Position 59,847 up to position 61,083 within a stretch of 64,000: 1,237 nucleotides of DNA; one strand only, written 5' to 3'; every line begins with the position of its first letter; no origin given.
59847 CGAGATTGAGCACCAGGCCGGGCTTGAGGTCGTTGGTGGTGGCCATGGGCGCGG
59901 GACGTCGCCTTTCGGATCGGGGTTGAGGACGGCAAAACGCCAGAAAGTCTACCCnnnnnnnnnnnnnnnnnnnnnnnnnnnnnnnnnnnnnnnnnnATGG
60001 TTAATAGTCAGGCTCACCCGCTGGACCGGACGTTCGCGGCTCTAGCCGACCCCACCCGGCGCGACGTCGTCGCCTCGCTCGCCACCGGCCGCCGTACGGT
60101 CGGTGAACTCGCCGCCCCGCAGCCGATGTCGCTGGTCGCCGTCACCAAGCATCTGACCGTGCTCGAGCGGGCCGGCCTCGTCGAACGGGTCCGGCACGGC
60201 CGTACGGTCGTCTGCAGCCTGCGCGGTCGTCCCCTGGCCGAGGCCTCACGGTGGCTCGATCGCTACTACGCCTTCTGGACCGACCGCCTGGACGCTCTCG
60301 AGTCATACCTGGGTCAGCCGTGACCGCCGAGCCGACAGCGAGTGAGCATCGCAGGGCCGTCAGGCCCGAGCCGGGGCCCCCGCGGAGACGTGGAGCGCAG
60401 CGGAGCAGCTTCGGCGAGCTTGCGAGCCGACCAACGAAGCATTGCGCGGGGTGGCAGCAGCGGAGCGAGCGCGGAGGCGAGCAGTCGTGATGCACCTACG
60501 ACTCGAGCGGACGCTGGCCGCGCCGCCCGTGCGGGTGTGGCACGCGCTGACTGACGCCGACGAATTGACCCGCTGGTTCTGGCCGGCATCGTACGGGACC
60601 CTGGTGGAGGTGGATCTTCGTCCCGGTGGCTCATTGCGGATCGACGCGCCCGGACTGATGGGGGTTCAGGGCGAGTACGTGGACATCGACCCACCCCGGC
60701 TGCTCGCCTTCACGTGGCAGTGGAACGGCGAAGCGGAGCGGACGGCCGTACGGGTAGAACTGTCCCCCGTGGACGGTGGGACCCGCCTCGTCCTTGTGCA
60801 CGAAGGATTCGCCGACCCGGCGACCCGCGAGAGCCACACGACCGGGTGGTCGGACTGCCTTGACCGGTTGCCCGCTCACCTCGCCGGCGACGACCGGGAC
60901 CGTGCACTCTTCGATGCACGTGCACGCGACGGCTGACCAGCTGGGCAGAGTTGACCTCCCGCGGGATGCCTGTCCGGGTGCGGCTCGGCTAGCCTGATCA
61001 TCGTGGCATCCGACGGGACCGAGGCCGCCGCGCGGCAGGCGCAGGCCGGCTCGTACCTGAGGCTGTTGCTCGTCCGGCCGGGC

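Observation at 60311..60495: Second copy of the intercistronic repeat splits an ArsR / SRPBCC gene pair (copy B)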

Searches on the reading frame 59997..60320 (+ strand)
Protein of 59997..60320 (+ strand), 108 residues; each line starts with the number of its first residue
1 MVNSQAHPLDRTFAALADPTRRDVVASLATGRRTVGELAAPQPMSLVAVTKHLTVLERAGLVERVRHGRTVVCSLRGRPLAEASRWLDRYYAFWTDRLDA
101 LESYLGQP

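Call 81: search_protein_families(library=pfam, proteins=[window:59997-60320:+], max_evalue=1)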
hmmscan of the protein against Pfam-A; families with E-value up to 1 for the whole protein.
window:59997-60320:+ (108 aa): 11 families
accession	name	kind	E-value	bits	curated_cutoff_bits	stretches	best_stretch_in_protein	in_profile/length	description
PF12840.13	HTH_20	-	8.3e-10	38.9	27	1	16-65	1-51/51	Helix-turn-helix domain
PF01022.26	HTH_5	-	1.2e-07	31.9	22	1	18-63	1-46/47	Bacterial regulatory protein, arsR family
PF12802.13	MarR_2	-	0.00085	19.9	27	1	29-68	15-56/61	MarR family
PF01047.28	MarR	-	0.014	15.7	24.6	1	34-67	19-52/59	MarR family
PF24035.1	DUF7344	-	0.02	15.7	27.8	0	13-39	1-27/76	Domain of unknown function (DUF7344)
PF24270.1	HTH_Cmi2_C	-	0.04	14.6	27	1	22-66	78-122/125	Cmi2, C-terminal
PF02082.26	Rrf2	-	0.064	13.8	30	1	32-66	23-57/132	Iron-dependent Transcriptional regulator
PF25212.1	HVO_A0114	-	0.081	13.2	27.6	1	32-71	36-75/84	HVO_A0114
PF25213.1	HVO_A0261_N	-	0.086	13.2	35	1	19-69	11-59/86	HVO_A0261 N-terminal domain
PF08461.16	HTH_12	-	0.1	13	21.4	1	48-70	34-56/66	Ribonuclease R winged-helix domain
PF13545.12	HTH_Crp_2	-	0.1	13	27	1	37-73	27-62/70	Crp-like helix-turn-helix domain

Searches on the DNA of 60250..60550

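Call 56: search_rna_families(source=window, start=60250, end=60550, threshold=evalue, max_evalue=10)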
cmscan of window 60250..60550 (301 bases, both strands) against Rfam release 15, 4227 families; matches with E-value up to 10: 0.
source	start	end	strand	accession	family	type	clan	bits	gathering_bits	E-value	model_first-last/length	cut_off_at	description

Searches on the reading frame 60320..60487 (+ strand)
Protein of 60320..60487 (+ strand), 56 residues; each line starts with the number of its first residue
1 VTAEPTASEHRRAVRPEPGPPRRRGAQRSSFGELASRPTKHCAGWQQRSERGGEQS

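Call 80: search_protein_families(library=ncbifam, proteins=[window:60320-60487:+], max_evalue=1)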
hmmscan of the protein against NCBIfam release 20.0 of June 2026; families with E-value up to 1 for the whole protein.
seq(56 aa): 0 families

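Call 81: search_protein_families(library=pfam, proteins=[window:60320-60487:+], max_evalue=1)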
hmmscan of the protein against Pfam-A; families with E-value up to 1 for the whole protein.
seq(56 aa): 0 families

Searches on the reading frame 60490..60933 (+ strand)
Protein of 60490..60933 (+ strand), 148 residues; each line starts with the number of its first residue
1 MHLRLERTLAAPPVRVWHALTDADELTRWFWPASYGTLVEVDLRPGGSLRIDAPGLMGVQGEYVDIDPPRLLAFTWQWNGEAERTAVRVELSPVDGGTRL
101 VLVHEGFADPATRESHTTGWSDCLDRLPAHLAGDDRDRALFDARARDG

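Call 29: find_homologous_proteins(query=window:60490-60933:+, max_evalue=1e-20)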
Query seq(148 aa) (148 aa): 12 proteins with E <= 1e-20 among 169 candidates.
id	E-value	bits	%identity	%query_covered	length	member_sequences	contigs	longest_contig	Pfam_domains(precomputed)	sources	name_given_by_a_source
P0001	7.3e-96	336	100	100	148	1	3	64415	PF08327.18,PF10604.16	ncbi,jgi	jgi:uncharacterized protein YndB with AHSA1/START domain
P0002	6.9e-57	210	67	97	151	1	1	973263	PF08327.18,PF10604.16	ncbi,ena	-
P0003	1.2e-55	206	67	93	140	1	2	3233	PF08327.18,PF10604.16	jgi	jgi:uncharacterized protein YndB with AHSA1/START domain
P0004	1.8e-54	202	69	88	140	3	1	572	PF08327.18,PF10604.16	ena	-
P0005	4.9e-52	194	67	87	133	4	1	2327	PF08327.18,PF10604.16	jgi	jgi:uncharacterized protein YndB with AHSA1/START domain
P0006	3.7e-50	188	66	86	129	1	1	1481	PF08327.18,PF10604.16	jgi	jgi:glutathione S-transferase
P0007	1.8e-40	156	55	85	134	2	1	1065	PF08327.18,PF10604.16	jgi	jgi:uncharacterized protein YndB with AHSA1/START domain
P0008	6.5e-25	106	50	86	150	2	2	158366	PF08327.18,PF10604.16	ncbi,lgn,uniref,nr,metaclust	ncbi:SRPBCC family protein [Actinotalea fermentans]|uniref:Activator of HSP90 ATPase n=1 Tax=Actinot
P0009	9.7e-25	105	49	84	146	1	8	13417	PF08327.18,PF10604.16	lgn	-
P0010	1.3e-24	105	50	86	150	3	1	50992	PF08327.18,PF10604.16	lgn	-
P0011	5.3e-24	103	50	85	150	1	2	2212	PF08327.18,PF10604.16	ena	-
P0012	8.3e-23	99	41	87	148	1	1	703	PF08327.18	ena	-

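Call 30: find_encoding_contigs(protein=P0001, flank=3000, max_places=4)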
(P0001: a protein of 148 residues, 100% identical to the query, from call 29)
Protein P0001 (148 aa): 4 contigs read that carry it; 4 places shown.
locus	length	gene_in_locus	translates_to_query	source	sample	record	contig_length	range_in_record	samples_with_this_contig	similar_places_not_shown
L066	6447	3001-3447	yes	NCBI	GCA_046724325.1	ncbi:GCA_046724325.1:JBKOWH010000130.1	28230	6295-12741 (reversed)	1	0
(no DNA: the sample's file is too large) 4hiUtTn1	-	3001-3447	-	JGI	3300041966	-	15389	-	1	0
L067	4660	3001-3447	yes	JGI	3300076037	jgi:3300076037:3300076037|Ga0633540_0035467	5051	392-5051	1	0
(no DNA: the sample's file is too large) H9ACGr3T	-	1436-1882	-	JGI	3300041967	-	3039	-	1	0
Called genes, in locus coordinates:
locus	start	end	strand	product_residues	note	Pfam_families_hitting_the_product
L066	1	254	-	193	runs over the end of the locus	PF00156:Pribosyltran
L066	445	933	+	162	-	PF13560:HTH_31, PF01381:HTH_3 (weak), PF21179:BldD-like_C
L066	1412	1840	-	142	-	PF01029:NusB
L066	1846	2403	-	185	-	PF08207:EFP_N, PF01132:EFP, PF09285:Elong-fact-P_C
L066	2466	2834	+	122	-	PF12840:HTH_20, PF01022:HTH_5 (weak)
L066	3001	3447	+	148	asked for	PF10604:Polyketide_cyc2, PF08327:AHSA1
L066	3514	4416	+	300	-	-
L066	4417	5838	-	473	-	PF00171:Aldedh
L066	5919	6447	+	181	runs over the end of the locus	PF04229:GrpB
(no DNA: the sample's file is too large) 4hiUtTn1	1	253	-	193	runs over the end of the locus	PF00156:Pribosyltran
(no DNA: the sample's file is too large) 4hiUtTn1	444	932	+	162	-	PF13560:HTH_31, PF01381:HTH_3 (weak), PF21179:BldD-like_C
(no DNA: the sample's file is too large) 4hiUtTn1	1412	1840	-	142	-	PF01029:NusB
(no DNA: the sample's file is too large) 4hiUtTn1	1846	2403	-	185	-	PF08207:EFP_N, PF01132:EFP, PF09285:Elong-fact-P_C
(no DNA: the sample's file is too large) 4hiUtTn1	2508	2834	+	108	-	PF12840:HTH_20, PF01022:HTH_5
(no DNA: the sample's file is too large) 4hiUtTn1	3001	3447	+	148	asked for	PF10604:Polyketide_cyc2, PF08327:AHSA1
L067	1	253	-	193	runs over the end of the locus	PF00156:Pribosyltran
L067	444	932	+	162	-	PF13560:HTH_31, PF01381:HTH_3 (weak), PF21179:BldD-like_C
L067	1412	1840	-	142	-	PF01029:NusB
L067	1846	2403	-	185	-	PF08207:EFP_N, PF01132:EFP, PF09285:Elong-fact-P_C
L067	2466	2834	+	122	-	PF12840:HTH_20, PF01022:HTH_5 (weak)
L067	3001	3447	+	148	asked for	PF10604:Polyketide_cyc2, PF08327:AHSA1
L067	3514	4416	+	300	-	-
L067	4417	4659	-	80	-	?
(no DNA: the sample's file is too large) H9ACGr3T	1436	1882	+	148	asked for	PF10604:Polyketide_cyc2, PF08327:AHSA1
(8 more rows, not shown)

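Call 31: find_encoding_contigs(protein=P0002, flank=3000, max_places=4)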
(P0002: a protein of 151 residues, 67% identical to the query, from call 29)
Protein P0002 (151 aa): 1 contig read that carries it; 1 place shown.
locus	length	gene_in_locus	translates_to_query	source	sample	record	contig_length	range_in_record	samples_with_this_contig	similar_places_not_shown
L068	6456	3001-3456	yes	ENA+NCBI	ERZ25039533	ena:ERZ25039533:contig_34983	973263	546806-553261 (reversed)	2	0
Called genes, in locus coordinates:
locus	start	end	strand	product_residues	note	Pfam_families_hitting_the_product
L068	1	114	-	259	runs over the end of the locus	PF02729:OTCace_N, PF00185:OTCace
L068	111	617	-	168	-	PF00156:Pribosyltran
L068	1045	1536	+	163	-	PF13560:HTH_31, PF01381:HTH_3 (weak), PF21179:BldD-like_C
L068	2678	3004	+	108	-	PF01022:HTH_5, PF12840:HTH_20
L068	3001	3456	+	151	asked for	PF10604:Polyketide_cyc2, PF08327:AHSA1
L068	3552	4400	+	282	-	-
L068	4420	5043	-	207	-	-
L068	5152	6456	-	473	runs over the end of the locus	PF00171:Aldedh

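Call 81: search_protein_families(library=pfam, proteins=[window:60490-60933:+], max_evalue=1)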
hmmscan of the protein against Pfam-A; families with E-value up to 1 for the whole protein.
window:60490-60933:+ (148 aa): 3 families
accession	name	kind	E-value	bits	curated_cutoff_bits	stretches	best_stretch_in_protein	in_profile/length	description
PF08327.17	AHSA1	-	1.5e-28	100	22.1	1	11-131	2-124/125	Activator of Hsp90 ATPase homolog 1-like protein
PF10604.15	Polyketide_cyc2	-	8.7e-10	39.5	27.4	1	3-104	4-106/142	Polyketide cyclase / dehydrase and lipid transport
PF03364.25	Polyketide_cyc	-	0.011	16.4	23.4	1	10-92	2-96/126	Polyketide cyclase / dehydrase and lipid transport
